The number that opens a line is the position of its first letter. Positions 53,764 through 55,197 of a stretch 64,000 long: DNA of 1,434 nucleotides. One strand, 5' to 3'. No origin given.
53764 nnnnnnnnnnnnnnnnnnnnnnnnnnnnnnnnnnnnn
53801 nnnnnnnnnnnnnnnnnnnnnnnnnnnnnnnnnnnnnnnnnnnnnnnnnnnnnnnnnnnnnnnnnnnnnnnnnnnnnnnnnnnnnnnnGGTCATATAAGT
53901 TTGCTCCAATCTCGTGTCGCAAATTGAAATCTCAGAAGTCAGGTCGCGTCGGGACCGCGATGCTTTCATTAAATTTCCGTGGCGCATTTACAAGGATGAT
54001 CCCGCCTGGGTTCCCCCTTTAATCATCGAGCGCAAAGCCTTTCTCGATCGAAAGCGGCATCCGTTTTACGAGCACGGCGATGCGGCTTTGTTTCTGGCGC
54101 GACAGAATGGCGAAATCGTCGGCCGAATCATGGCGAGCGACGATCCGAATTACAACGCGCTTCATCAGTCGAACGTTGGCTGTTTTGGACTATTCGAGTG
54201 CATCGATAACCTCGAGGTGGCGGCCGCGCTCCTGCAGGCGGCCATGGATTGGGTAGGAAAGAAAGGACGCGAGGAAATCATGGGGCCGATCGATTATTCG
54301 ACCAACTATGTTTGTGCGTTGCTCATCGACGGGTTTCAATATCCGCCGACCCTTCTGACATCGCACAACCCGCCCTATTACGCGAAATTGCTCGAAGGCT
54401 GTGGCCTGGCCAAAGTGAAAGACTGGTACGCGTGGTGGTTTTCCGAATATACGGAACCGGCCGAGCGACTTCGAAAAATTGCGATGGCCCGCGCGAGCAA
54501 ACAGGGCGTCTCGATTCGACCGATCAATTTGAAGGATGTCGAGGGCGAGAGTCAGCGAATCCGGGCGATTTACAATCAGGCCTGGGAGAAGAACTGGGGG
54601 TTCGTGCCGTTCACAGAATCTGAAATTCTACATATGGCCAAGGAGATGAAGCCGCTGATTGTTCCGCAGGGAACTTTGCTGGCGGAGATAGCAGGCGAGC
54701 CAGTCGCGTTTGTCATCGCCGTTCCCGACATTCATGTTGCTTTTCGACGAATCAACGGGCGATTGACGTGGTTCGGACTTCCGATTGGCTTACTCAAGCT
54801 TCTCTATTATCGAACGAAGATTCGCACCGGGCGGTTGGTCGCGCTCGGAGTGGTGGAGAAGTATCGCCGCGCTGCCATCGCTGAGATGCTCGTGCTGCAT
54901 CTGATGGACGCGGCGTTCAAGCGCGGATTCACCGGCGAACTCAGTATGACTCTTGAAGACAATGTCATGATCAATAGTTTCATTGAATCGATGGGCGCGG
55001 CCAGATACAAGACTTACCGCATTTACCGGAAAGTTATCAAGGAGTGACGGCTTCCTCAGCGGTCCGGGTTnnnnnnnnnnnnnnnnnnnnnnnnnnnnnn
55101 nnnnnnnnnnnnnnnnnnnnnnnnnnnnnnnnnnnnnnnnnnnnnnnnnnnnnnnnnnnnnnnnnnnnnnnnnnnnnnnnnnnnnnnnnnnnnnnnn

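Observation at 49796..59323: Candidate eukaryote-style phosphosphingolipid pathway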

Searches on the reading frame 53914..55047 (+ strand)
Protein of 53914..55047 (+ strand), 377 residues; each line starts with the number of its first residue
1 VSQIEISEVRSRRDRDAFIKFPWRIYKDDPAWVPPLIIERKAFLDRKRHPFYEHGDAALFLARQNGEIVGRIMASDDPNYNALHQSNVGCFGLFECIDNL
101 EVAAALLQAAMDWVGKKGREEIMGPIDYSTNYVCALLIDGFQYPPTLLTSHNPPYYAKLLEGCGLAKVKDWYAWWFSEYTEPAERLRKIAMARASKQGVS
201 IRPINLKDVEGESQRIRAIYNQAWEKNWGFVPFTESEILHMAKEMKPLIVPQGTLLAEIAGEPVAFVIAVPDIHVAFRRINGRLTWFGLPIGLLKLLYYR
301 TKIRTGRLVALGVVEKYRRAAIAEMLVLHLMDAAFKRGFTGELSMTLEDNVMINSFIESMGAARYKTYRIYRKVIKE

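Call 3: search_protein_families(library=pfam, proteins=[window:53914-55047:+], max_evalue=0.01)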
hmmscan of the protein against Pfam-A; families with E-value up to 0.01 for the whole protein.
window:53914-55047:+ (377 aa): 3 families
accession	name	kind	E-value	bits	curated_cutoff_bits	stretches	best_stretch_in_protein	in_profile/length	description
PF00583.31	Acetyltransf_1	-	1.6e-10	41.7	20.7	1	215-352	3-106/116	Acetyltransferase (GNAT) family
PF13480.13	Acetyltransf_6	-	0.0024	18.5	22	0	310-340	100-130/143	Acetyltransferase (GNAT) domain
PF13508.13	Acetyltransf_7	-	0.0034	18.2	27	0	298-361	22-81/84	Acetyltransferase (GNAT) domain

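Call 5: search_protein_families(library=ncbifam, proteins=[window:53914-55047:+], max_evalue=0.001)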
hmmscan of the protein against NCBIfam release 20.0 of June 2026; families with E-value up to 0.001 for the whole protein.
window:53914-55047:+ (377 aa): 1 family
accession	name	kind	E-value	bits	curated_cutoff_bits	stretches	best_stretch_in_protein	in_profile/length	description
NF002959.0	PRK03624.1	equivalog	2.5e-06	27.3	124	0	306-367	73-134/147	GNAT family acetyltransferase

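Call 8: find_encoding_contigs(protein=window:53914-55047:+, flank=2000, max_places=3)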
Protein window:53914-55047:+ (377 aa): no gene with exactly this product is on record in the collection.

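Call 10: find_homologous_proteins(query=window:53914-55047:+, max_evalue=0.001)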
Query window:53914-55047:+ (377 aa): 5456 proteins with E <= 0.001 among 8000 candidates; the best 120 are listed.
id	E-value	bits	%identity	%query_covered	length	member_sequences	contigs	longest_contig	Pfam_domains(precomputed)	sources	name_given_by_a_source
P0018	1.3e-256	869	100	100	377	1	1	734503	PF00583.32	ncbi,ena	-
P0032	3.2e-221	752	86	99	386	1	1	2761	PF00583.32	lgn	-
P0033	2.2e-218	743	84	99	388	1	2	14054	PF00583.32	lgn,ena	-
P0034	6.8e-218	741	85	99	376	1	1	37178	PF00583.32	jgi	jgi:GNAT superfamily N-acetyltransferase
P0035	6.7e-217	738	83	99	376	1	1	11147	PF00583.32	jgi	jgi:GNAT superfamily N-acetyltransferase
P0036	5.1e-215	732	83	100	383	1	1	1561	PF00583.32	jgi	jgi:GNAT superfamily N-acetyltransferase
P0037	1.2e-214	731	83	99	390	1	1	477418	PF00583.32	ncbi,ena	-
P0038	2.8e-214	729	82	100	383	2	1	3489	PF00583.32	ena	-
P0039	9.5e-214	728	81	100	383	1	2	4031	PF00583.32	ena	-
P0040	1.0e-213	727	82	100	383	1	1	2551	PF00583.32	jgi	jgi:GNAT superfamily N-acetyltransferase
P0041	1.5e-213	727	82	100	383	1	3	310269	PF00583.32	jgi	jgi:GNAT superfamily N-acetyltransferase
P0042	1.9e-213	727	81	100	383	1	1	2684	PF00583.32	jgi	-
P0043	2.0e-213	726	81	100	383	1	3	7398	PF00583.32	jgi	jgi:ribosomal protein S18 acetylase RimI-like enzyme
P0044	2.2e-213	726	81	100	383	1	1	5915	PF00583.32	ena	-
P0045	4.5e-213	725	81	100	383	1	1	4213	PF00583.32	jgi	-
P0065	2.7e-210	716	80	100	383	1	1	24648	PF00583.32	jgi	jgi:GNAT superfamily N-acetyltransferase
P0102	8.0e-206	701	77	100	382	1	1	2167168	PF00583.32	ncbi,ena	-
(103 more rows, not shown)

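Call 19: find_encoding_contigs(protein=P0065, flank=10000, max_places=2)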
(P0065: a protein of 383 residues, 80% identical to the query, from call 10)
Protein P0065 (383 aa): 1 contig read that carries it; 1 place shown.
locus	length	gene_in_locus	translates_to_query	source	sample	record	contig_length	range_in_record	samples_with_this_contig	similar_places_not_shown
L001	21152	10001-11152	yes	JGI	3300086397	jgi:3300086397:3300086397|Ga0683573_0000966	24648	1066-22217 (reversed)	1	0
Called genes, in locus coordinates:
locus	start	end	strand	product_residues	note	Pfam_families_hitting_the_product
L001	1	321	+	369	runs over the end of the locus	PF13884:Peptidase_S74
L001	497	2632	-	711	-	PF07731:Cu-oxidase_2, PF00127:Copper-bind (faint), PF13473:Cupredoxin_1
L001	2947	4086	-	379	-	-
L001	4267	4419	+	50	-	-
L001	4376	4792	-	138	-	-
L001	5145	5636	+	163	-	-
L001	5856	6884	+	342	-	PF08557:Lipid_DES, PF00487:FA_desaturase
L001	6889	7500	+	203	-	PF04116:FA_hydroxylase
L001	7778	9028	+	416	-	PF00155:Aminotran_1_2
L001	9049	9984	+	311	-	PF01066:CDP-OH_P_transf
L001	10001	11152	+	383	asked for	PF00583:Acetyltransf_1 (faint)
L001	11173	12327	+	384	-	PF01066:CDP-OH_P_transf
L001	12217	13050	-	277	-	PF00483:NTP_transferase, PF12804:NTP_transf_3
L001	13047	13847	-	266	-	PF00106:adh_short, PF01370:Epimerase (weak), PF13561:adh_short_C2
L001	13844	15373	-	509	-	PF01943:Polysacc_synt, PF01554:MatE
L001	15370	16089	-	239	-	PF00005:ABC_tran, PF13304:AAA_21 (faint)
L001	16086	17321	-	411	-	PF12704:MacB_PCD, PF02687:FtsX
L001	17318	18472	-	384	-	PF25917:BSH_RND (faint), PF25973:BSH_CzcB, PF25954:Beta-barrel_RND_2, PF25989:YknX_C (weak)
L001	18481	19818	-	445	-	PF02321:OEP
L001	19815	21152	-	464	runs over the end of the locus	PF02321:OEP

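Call 20: find_encoding_contigs(protein=P0102, flank=10000, max_places=2)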
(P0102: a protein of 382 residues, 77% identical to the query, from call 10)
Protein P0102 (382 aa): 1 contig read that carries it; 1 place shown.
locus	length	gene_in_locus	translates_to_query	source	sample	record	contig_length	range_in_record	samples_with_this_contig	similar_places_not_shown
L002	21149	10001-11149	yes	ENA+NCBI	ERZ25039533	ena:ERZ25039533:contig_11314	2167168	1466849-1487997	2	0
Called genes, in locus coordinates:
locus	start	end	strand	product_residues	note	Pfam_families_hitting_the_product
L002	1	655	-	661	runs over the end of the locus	PF00534:Glycos_transf_1, PF13692:Glyco_trans_1_4, PF20706:GT4-conflict, PF00535:Glycos_transf_2, PF10111:Glyco_tranf_2_2 (weak), PF13641:Glyco_tranf_2_3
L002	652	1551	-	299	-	PF00535:Glycos_transf_2, PF10111:Glyco_tranf_2_2 (faint)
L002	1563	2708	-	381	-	PF13489:Methyltransf_23, PF13847:Methyltransf_31, PF08241:Methyltransf_11, PF08242:Methyltransf_12, PF13649:Methyltransf_25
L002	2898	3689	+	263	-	PF13489:Methyltransf_23, PF13649:Methyltransf_25 (faint)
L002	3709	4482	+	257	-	-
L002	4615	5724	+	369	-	PF00535:Glycos_transf_2, PF13641:Glyco_tranf_2_3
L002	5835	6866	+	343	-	PF08557:Lipid_DES (weak), PF00487:FA_desaturase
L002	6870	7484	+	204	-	PF04116:FA_hydroxylase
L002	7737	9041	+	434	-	PF00155:Aminotran_1_2, PF01212:Beta_elim_lyase (weak)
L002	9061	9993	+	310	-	PF01066:CDP-OH_P_transf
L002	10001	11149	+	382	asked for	PF00583:Acetyltransf_1 (weak)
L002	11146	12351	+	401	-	PF01066:CDP-OH_P_transf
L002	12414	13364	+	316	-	PF13353:Fer4_12 (weak), PF04055:Radical_SAM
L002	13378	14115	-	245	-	PF00483:NTP_transferase (faint), PF12804:NTP_transf_3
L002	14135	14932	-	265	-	PF00106:adh_short, PF01370:Epimerase (weak), PF13460:NAD_binding_10 (weak), PF13561:adh_short_C2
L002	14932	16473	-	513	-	PF01554:MatE (weak)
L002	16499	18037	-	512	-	PF13231:PMT_2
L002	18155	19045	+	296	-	PF00535:Glycos_transf_2 (faint)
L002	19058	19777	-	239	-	PF02463:SMC_N (faint), PF00005:ABC_tran, PF13304:AAA_21 (faint)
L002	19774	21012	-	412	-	PF12704:MacB_PCD, PF02687:FtsX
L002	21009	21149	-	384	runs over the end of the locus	PF25973:BSH_CzcB, PF25954:Beta-barrel_RND_2, PF25989:YknX_C (weak)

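Call 30: search_protein_representatives(protein=window:53914-55047:+)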
Query: 377 residues. Proteins with E-value up to 0.001 (for the whole library): 8214; up to 1e-10: 4693; up to 1e-30: 1377. The best 150 are listed.
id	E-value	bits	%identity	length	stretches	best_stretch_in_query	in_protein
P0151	8.9e-189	643.7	43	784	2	2-375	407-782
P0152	2.4e-105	369.1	77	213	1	4-201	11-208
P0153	2.2e-103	362.6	44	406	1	4-375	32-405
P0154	6.0e-97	341.5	43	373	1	9-373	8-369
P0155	2.5e-96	339.4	44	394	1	5-374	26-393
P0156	9.1e-96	337.6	73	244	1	4-190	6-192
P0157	7.3e-95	334.6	49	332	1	55-373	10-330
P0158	1.5e-92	327.0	40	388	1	4-375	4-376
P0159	1.8e-92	326.7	41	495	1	8-373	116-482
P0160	3.1e-92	325.9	59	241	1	123-362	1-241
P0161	1.4e-91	323.7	42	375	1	1-374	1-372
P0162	3.8e-91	322.3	41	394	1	4-374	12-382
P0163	2.5e-89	316.4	42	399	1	3-373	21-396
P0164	4.6e-89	315.5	42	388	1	6-373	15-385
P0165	8.3e-89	314.7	42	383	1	4-375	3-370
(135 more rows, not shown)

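Call 34: find_related_loci(query=A3, collection=genome_contigs, flank=10000)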
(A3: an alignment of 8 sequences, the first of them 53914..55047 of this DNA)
Query A3 (377 aa) in genome_contigs; peptide patterns used: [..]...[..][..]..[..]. (x = any residue, [..] = any of these).
600 stretches matched a pattern (row limit reached: there are more); 591 encode a relative of the query (tblastn E <= 1e-3); the best 80 are kept; 80 distinct loci.
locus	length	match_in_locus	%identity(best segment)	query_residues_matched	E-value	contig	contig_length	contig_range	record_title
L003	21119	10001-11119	78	4-376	0e+0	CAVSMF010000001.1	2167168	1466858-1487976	MAG: uncultured Verrucomicrobiae bacterium isolate MFD04944.bin.1.307 genome assembly, contig: contig_11314, whole genom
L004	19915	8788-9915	76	1-375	0e+0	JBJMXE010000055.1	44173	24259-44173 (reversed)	MAG: Chthoniobacterales bacterium isolate H1_18_all_fractions_metab_conc_20_57_11 k255_2685389, whole genome shotgun seq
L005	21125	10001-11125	76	1-375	0e+0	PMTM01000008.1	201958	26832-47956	MAG: Spartobacteria bacterium isolate palsa_1382 73.20110700_P2D.48_contig_3818, whole genome shotgun sequence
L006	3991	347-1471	76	1-375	0e+0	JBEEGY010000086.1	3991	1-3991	MAG: Verrucomicrobiota bacterium isolate BP_775 scaffold_7863734, whole genome shotgun sequence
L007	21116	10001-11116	72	1-376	0e+0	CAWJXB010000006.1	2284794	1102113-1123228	MAG: uncultured Verrucomicrobiae bacterium isolate MFD00822.bin.1.1 genome assembly, contig: contig_623, whole genome sh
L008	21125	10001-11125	73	1-375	0e+0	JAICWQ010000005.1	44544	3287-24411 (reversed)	MAG: Chthoniobacterales bacterium isolate LS_FP_2_bin.56 k141_1449404_length_44544_cov_13.2819, whole genome shotgun seq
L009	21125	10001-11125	72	1-375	0e+0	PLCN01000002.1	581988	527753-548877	MAG: Spartobacteria bacterium isolate palsa_1413 73.20111000_P3D.5_contig_99, whole genome shotgun sequence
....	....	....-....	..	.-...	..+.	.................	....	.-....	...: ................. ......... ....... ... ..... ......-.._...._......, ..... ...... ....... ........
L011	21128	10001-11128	70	2-375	0e+0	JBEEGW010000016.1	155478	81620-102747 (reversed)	MAG: Verrucomicrobiota bacterium isolate BP_777 scaffold_581834, whole genome shotgun sequence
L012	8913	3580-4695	69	4-375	0e+0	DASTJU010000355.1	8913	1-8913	MAG TPA_asm: Chthoniobacterales bacterium isolate SMAG_U1651 k141_582017, whole genome shotgun sequence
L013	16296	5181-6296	70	4-375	0e+0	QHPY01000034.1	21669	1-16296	MAG: Verrucomicrobia bacterium isolate AV18 14_1009_12_30cm_scaffold_1445_curated, whole genome shotgun sequence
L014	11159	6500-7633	69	1-377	0e+0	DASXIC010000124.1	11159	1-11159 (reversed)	MAG TPA_asm: Chthoniobacterales bacterium isolate SMAG_U5211 k141_2151207, whole genome shotgun sequence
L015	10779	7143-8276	68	1-377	0e+0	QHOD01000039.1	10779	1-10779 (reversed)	MAG: Verrucomicrobia bacterium isolate AV60 14_0919_02_20cm_scaffold_2777_curated, whole genome shotgun sequence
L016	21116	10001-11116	69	3-373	0e+0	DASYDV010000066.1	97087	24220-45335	MAG TPA_asm: Candidatus Udaeobacter sp. isolate SMAG_U4968 k141_128546, whole genome shotgun sequence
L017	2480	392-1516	67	1-375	0e+0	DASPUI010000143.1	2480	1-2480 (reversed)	MAG TPA_asm: Chthoniobacterales bacterium isolate SMAG_U12299 k141_1042062, whole genome shotgun sequence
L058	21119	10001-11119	49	2-373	6e-113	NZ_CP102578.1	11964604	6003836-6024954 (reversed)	Archangium gephyra strain SDU49 chromosome, complete genome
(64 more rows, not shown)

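Call 40: search_dna_similar(query=window:53914-55047:+, collection=plasmids, mode=protein, max_rows=15)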
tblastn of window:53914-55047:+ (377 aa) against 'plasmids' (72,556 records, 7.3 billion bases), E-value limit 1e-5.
Records with a match: 45; places in all: 46; records where one place covers at least 80% of the query: 42.
Best place of each record, by identity: <60% 45.
By first word of the organism name: Roseomonas 13; Ensifer 6; Pseudomonas 3; Escherichia 3; Rhizobium 2; Shinella 2; Streptomyces 1; Rubrobacter 1; Nonomuraea 1; Rahnella 1; and 12 more.
By predicted mobility (MOB-suite, as given by PLSDB): non-mobilizable 39; conjugative 5; mobilizable 1.
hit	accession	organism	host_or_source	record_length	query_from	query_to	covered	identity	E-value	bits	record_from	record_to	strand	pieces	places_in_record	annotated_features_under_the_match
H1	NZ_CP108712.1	Streptomyces sp. NBC_01001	-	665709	4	374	98%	41.4%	3e-92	309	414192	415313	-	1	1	GNAT family N-acetyltransferase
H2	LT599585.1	Pseudomonas veronii 1YdBTEX2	-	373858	4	373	98%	38.8%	2e-69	243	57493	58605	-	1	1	yghO: Putative uncharacterized protein YghO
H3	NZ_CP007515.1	Rubrobacter radiotolerans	-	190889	6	376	98%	38.4%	2e-80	275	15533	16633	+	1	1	hypothetical protein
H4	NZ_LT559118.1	Nonomuraea gerenzanensis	-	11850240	9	371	96%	38.9%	1e-84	287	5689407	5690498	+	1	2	none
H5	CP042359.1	Rahnella aquatilis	hyacinth,plant,hyacinth bulb, basal ...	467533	4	375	99%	38.0%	5e-65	231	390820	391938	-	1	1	N-acetyltransferase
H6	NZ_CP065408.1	Diaphorobacter sp. JS3051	whole organism,soil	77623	1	375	99%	37.2%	7e-68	239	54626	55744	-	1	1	hypothetical protein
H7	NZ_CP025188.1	Roseomonas mucosa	Homo sapiens,clinical, human skin, ...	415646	2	373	99%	37.2%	4e-64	228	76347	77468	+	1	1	dATP pyrophosphohydrolase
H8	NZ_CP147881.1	Roseomonas mucosa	cell culture,Styx glacier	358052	2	373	99%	37.2%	4e-64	228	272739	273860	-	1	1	hypothetical protein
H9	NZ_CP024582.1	Roseomonas sp. FDAARGOS_362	Homo sapiens,peripheral Blood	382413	2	373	99%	37.2%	4e-64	228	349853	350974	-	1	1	hypothetical protein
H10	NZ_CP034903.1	Roseomonas mucosa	Homo sapiens,tissue sample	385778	2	373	99%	37.2%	4e-64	228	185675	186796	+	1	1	hypothetical protein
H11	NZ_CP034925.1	Roseomonas mucosa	Homo sapiens,tissue sample,Clinical, ...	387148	2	373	99%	37.2%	4e-64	228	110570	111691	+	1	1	hypothetical protein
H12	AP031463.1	Roseomonas mucosa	Homo sapiens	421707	2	373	99%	37.2%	4e-64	228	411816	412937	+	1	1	hypothetical protein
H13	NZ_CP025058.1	Roseomonas mucosa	Homo sapiens,Clinical, healthy, human ...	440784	2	373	99%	37.2%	4e-64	228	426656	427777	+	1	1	hypothetical protein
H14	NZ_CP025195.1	Roseomonas mucosa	Homo sapiens,clinical, human skin, ...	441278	2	373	99%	37.2%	4e-64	228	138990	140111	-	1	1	hypothetical protein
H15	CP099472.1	Roseomonas mucosa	Human skin,single cell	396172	2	373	99%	37.2%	5e-64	228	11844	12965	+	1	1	dATP pyrophosphohydrolase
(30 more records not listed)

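Call 41: get_annotated_region(hit=H7, flank=9000)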
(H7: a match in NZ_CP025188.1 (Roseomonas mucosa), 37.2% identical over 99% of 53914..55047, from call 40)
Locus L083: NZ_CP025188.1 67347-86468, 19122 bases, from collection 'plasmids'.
description: Roseomonas mucosa strain AD2 plasmid p1-AD2, complete sequence
organism: Roseomonas mucosa (NCBI taxid 207340)
taxonomy: Bacteria; Pseudomonadota; Alphaproteobacteria; Rhodospirillales; Acetobacteraceae; Roseomonas; Roseomonas mucosa
host: -; source: Homo sapiens,clinical, human skin, atopic dermatitis; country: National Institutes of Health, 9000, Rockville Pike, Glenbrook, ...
typing (MOB-suite, as given by PLSDB): non-mobilizable
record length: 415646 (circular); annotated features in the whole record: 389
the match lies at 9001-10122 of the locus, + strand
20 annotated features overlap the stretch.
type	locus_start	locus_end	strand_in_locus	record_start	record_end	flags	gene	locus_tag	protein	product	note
CDS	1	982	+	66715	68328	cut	-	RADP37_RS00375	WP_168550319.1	hypothetical protein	-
CDS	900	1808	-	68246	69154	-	-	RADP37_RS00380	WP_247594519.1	hypothetical protein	-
CDS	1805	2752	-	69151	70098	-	-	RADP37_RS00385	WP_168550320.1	diacylglycerol kinase family protein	-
CDS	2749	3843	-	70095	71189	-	-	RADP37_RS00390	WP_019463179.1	CDP-alcohol phosphatidyltransferase family protein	GO:0008654 - phospholipid biosynthetic process [Evidence IEA]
CDS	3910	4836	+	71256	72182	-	-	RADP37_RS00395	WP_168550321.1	metallophosphoesterase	-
CDS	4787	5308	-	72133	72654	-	-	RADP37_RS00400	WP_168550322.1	DUF2141 domain-containing protein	-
CDS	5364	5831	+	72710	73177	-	-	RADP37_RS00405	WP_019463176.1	HIT family protein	-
CDS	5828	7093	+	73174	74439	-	-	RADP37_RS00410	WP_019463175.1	LptF/LptG family permease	-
CDS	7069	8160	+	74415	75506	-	-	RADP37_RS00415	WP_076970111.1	LptF/LptG family permease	-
CDS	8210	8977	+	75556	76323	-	-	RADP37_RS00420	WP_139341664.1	sterol desaturase family protein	GO:0008610 - lipid biosynthetic process [Evidence IEA]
CDS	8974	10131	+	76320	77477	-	-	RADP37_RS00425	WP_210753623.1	dATP pyrophosphohydrolase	-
CDS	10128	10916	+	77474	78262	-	-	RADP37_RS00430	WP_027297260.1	NTP transferase domain-containing protein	-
CDS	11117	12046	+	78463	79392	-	-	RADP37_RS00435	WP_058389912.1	dihydrodipicolinate synthase family protein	GO:0009436 - glyoxylate catabolic process [Evidence IEA]; GO:0071704 - organic substance metabolic process [Evidence ...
CDS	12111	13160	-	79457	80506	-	-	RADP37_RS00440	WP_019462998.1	biotin/lipoate A/B protein ligase family protein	-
CDS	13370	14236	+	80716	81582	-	-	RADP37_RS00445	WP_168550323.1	UDP-2,3-diacylglucosamine diphosphatase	-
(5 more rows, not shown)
